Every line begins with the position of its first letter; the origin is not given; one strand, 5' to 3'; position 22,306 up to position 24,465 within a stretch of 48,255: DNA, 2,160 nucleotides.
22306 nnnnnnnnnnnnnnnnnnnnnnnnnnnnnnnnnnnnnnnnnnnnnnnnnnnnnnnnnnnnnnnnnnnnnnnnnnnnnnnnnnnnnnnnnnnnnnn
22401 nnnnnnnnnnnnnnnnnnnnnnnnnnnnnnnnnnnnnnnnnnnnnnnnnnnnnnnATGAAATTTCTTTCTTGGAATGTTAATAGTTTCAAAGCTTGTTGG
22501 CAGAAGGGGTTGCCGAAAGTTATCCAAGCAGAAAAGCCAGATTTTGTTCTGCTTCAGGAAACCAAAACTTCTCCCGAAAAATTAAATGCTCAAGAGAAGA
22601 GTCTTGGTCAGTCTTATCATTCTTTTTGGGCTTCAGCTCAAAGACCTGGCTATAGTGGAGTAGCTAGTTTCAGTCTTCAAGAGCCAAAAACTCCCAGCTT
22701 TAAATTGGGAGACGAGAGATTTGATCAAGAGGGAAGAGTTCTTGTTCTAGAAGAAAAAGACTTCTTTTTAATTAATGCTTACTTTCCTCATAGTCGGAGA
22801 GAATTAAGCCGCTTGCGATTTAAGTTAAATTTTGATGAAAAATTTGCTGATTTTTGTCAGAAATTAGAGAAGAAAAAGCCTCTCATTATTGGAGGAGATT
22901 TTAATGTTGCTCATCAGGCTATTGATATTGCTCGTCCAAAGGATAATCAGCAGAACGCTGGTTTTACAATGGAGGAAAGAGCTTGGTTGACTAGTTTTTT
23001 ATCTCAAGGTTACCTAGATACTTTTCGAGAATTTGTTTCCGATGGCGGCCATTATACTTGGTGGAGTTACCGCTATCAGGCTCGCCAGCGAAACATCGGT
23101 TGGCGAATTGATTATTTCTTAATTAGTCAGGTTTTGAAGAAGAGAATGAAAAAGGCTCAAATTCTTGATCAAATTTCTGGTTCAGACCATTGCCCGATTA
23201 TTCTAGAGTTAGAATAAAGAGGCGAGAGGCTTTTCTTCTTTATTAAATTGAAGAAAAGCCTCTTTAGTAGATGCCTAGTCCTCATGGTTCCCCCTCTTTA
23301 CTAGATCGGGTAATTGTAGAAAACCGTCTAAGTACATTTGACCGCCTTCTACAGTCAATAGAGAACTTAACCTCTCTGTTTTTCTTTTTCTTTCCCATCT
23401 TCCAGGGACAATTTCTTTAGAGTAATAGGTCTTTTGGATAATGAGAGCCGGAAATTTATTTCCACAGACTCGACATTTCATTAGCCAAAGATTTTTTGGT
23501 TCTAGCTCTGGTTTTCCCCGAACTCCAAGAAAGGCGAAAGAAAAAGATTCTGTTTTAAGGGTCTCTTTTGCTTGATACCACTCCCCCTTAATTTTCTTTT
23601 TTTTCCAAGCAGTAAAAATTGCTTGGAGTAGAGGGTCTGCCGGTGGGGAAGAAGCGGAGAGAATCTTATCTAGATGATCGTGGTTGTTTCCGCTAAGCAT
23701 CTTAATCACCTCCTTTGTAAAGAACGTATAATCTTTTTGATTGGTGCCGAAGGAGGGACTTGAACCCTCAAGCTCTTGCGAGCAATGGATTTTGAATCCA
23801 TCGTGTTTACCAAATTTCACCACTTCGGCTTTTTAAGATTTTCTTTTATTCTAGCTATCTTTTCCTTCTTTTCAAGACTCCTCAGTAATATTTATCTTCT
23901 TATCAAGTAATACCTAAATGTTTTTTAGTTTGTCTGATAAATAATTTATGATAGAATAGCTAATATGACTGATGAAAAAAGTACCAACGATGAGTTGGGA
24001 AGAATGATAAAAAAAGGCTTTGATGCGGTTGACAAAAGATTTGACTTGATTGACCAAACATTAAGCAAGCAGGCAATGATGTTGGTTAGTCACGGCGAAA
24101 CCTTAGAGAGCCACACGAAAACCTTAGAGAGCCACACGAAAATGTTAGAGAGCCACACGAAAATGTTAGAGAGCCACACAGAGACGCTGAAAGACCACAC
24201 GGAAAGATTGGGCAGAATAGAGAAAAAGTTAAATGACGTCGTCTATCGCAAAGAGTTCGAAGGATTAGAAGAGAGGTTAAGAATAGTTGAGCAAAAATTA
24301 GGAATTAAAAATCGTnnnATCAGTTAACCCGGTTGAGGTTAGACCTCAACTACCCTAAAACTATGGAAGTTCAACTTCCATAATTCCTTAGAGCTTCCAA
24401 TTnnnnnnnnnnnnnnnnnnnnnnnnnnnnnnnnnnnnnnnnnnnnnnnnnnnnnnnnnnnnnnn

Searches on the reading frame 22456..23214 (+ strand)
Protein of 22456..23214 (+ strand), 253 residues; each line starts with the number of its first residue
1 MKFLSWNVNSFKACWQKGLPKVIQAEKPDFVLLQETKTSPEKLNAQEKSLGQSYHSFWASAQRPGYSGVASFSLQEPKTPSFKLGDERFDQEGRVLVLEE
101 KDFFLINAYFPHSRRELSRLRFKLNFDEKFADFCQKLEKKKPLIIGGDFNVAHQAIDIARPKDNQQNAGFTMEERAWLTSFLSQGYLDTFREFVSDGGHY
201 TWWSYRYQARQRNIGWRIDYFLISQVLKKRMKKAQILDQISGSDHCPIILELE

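Call 20: search_protein_families(library=pfam, proteins=[window:22456-23214:+], max_evalue=0.001)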
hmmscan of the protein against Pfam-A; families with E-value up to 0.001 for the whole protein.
window:22456-23214:+ (253 aa): 2 families
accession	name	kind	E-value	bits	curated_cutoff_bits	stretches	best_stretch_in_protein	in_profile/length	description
PF03372.29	Exo_endo_phos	-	8.7e-27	94.7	24.5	1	4-245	1-225/225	Endonuclease/Exonuclease/phosphatase family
PF14529.12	Exo_endo_phos_2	-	1.1e-07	32.2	27.4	1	105-249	3-117/117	Endonuclease-reverse transcriptase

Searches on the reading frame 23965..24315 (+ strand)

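Call 20: search_protein_families(library=pfam, proteins=[window:23965-24315:+], max_evalue=0.001)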
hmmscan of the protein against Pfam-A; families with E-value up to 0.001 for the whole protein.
window:23965-24315:+ (117 aa): 1 family
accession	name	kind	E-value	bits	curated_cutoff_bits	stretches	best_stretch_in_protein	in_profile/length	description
PF09762.14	CCDC93_CC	-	0.00076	19.1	30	1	41-105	123-187/429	CCDC93 coiled-coil domain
